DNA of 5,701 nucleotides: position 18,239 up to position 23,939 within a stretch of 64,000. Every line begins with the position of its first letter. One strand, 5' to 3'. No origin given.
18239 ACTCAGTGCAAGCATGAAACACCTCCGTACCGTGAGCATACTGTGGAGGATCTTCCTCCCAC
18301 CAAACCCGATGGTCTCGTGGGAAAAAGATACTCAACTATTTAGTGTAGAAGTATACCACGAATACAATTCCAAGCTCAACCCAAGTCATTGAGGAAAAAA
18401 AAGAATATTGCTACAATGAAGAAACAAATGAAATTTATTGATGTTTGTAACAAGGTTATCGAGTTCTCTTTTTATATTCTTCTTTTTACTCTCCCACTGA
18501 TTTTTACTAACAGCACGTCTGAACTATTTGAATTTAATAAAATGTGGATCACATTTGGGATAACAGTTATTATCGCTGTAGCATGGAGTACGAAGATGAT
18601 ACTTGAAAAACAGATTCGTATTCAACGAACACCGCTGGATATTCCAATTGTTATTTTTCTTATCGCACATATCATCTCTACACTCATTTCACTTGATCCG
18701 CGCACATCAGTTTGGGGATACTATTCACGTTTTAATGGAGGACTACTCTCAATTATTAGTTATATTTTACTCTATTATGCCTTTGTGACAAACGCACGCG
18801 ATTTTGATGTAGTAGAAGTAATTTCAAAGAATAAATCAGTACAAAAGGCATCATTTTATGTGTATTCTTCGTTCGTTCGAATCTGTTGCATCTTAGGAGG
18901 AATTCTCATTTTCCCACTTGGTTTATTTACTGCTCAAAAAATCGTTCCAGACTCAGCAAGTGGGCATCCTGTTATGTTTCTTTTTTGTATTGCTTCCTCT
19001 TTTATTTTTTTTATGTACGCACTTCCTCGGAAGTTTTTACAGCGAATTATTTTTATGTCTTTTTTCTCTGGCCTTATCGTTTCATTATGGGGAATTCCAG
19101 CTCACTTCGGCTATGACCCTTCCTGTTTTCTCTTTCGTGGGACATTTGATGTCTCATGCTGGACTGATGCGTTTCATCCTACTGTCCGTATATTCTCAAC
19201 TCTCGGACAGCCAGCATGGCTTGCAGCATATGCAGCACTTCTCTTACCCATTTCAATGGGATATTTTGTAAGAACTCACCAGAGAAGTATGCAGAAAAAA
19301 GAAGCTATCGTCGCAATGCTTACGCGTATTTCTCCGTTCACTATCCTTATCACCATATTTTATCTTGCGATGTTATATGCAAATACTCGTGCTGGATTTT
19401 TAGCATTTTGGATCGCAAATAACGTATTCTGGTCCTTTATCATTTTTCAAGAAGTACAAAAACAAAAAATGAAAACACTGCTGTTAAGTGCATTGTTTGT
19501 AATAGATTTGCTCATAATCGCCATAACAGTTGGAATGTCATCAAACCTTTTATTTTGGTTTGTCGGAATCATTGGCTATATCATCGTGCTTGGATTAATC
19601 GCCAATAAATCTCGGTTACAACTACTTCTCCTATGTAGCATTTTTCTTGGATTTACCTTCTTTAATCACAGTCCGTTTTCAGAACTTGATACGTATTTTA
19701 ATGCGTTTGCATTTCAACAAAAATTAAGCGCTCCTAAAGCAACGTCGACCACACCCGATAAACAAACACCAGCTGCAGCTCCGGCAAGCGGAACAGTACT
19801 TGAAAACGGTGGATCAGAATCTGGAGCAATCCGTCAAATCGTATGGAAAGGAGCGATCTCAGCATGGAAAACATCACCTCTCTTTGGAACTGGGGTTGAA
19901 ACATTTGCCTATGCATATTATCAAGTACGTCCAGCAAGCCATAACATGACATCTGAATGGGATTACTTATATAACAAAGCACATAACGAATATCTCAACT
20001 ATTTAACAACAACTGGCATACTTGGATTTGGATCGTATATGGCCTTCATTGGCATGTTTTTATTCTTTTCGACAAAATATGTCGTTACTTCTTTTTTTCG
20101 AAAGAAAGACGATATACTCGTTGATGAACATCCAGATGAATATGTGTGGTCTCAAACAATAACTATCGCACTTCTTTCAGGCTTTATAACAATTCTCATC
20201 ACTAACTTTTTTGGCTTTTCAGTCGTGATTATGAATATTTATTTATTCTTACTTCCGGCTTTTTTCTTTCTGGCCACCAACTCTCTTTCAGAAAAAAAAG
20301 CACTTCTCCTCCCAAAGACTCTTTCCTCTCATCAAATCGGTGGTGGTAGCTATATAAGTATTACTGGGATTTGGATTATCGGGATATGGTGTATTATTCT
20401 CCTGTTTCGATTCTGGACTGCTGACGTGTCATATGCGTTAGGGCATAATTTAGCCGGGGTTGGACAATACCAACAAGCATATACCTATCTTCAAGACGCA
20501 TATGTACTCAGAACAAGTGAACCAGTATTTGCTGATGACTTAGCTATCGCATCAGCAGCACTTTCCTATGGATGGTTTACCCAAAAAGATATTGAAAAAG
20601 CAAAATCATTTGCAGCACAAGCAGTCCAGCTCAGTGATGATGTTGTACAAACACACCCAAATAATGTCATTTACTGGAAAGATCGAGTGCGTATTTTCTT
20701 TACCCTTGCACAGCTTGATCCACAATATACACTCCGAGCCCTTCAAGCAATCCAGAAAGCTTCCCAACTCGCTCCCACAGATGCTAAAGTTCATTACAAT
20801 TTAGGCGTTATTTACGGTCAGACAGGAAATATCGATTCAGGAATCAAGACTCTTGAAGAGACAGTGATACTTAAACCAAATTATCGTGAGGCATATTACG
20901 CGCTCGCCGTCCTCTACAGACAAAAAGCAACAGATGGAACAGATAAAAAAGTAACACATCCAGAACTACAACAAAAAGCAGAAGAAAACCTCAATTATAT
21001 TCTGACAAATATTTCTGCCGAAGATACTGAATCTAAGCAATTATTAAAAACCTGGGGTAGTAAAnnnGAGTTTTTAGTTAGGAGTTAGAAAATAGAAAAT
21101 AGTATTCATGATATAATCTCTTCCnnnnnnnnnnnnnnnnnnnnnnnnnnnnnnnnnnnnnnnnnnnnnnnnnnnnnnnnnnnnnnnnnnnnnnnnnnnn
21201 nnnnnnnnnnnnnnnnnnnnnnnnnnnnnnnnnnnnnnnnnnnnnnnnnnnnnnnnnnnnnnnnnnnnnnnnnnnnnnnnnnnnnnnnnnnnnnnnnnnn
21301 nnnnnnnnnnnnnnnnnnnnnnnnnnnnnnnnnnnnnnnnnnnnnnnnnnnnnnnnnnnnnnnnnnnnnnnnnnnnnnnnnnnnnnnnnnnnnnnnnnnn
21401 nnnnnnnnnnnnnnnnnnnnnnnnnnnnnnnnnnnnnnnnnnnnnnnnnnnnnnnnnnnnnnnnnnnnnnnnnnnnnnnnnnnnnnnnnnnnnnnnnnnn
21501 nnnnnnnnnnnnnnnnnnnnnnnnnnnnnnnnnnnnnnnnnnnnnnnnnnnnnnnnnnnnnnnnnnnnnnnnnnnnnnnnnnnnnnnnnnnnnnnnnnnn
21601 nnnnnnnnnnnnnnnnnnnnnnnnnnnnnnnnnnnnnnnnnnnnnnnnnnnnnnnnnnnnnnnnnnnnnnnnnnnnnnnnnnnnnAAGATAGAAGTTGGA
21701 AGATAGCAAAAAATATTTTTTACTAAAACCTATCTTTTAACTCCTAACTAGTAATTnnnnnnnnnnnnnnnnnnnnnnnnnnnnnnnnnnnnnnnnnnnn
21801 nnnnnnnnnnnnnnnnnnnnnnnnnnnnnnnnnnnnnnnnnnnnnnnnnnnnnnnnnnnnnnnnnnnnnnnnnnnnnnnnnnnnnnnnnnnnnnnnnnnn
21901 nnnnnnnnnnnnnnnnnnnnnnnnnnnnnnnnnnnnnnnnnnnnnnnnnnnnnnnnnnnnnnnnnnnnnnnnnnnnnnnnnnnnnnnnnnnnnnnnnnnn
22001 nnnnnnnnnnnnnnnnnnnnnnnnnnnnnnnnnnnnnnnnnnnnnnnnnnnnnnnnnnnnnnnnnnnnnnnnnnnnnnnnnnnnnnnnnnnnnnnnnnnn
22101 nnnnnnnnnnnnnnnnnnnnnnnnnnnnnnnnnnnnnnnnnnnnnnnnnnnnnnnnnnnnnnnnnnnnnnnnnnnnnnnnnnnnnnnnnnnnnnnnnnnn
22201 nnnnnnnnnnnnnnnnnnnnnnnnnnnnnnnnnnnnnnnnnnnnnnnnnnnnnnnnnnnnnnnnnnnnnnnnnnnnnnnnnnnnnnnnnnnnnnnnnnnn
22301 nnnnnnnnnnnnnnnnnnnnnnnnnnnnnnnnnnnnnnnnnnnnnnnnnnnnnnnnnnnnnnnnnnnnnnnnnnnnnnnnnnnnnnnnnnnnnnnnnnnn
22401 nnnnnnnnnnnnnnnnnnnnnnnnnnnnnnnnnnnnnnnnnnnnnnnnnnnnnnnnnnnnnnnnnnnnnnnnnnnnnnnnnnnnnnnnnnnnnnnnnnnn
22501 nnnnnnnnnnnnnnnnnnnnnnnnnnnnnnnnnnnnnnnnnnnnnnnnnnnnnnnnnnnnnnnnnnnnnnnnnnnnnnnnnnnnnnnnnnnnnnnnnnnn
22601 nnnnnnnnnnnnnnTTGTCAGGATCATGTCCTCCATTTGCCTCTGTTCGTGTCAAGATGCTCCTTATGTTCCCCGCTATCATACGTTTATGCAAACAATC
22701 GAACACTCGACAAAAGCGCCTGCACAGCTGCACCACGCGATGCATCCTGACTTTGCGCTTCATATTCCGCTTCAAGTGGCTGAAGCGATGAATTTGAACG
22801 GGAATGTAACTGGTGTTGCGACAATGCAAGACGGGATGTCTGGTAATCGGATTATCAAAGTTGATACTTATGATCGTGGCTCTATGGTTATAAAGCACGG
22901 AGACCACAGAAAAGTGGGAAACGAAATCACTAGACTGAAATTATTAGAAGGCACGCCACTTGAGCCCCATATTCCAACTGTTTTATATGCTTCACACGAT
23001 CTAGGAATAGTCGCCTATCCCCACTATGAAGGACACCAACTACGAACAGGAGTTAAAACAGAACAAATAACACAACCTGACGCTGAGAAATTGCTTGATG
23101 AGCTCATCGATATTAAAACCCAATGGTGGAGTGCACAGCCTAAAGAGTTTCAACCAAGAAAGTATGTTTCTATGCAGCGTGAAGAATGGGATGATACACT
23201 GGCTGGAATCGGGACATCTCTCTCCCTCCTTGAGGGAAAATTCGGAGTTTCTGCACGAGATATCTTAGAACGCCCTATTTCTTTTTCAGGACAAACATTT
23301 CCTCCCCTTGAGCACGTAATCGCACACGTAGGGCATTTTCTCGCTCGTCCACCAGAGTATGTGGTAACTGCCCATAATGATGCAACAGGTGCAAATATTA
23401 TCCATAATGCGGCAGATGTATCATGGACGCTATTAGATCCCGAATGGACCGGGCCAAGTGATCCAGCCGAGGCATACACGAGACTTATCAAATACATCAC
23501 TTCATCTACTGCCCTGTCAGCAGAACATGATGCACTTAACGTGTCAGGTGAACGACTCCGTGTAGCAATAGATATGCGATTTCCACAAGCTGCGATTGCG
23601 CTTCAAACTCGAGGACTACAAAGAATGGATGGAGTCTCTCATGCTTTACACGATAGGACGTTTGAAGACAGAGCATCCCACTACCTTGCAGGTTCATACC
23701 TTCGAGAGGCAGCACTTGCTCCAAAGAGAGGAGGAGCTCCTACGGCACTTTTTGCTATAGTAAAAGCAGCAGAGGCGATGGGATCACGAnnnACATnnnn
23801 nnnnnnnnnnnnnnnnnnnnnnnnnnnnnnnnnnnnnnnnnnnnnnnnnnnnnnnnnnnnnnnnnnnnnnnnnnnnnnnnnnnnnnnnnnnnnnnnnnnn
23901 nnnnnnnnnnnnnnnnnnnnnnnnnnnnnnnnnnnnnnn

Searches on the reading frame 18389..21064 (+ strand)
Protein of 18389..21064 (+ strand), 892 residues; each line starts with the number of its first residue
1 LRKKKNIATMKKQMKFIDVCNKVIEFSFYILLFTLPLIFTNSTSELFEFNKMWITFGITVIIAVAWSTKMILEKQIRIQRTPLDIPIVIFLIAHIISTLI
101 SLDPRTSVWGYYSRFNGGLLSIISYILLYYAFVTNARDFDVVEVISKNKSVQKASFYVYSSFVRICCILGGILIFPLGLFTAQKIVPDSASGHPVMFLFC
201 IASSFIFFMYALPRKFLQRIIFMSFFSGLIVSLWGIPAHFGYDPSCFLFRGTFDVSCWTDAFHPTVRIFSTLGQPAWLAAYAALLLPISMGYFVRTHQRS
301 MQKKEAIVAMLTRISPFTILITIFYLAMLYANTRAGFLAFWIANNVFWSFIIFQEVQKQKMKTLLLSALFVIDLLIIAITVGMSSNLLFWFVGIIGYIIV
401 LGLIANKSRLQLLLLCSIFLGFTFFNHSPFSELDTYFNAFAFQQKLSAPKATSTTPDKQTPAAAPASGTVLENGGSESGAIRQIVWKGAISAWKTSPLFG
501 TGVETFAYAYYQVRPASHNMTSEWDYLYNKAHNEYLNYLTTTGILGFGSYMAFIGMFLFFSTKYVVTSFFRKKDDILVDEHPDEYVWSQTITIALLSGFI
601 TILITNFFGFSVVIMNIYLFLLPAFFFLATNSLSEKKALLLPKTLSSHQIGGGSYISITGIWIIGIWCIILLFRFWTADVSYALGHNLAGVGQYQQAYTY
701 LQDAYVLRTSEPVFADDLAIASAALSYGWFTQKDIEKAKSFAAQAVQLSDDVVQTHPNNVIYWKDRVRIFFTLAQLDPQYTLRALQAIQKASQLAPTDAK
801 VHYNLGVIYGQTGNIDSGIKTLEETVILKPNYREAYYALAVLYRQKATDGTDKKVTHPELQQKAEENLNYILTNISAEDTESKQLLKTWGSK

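Call 82: search_protein_families(library=pfam, proteins=[window:18389-21064:+], max_evalue=0.0001)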
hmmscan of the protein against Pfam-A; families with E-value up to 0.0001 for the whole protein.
window:18389-21064:+ (892 aa): 6 families
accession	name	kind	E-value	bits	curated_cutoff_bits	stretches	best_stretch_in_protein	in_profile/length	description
PF04932.20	Wzy_C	-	3.7e-09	37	31.7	1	370-550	3-148/149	O-Antigen ligase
PF13414.12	TPR_11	-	2.4e-07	30.7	26.8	0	784-813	13-42/42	TPR repeat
PF07719.23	TPR_2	-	5.8e-07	29.6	27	0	799-832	1-34/34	Tetratricopeptide repeat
PF14559.12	TPR_19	-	8.3e-07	29.7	25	1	783-839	9-64/68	Tetratricopeptide repeat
PF13431.12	TPR_17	-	4.5e-06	27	24.4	0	788-816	2-30/34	Tetratricopeptide repeat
PF13424.12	TPR_12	-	7.8e-05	23.2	30.1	0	678-748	3-74/77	Tetratricopeptide repeat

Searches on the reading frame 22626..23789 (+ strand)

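Call 3: search_protein_families(library=pfam, proteins=[window:22626-23789:+], max_evalue=1)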
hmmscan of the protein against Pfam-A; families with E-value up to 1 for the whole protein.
window:22626-23789:+ (388 aa): 2 families
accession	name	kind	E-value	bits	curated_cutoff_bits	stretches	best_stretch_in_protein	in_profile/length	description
PF01636.29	APH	-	0.0022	18.3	23.2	1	74-289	11-211/239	Phosphotransferase enzyme family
PF01633.27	Choline_kinase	-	0.0034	17.2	29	1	224-277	140-193/300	Choline/ethanolamine kinase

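Call 68: search_protein_families(library=ncbifam, proteins=[window:22626-23789:+], max_evalue=0.00001)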
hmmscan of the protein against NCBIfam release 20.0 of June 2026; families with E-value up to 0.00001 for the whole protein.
window:22626-23789:+ (388 aa): 0 families
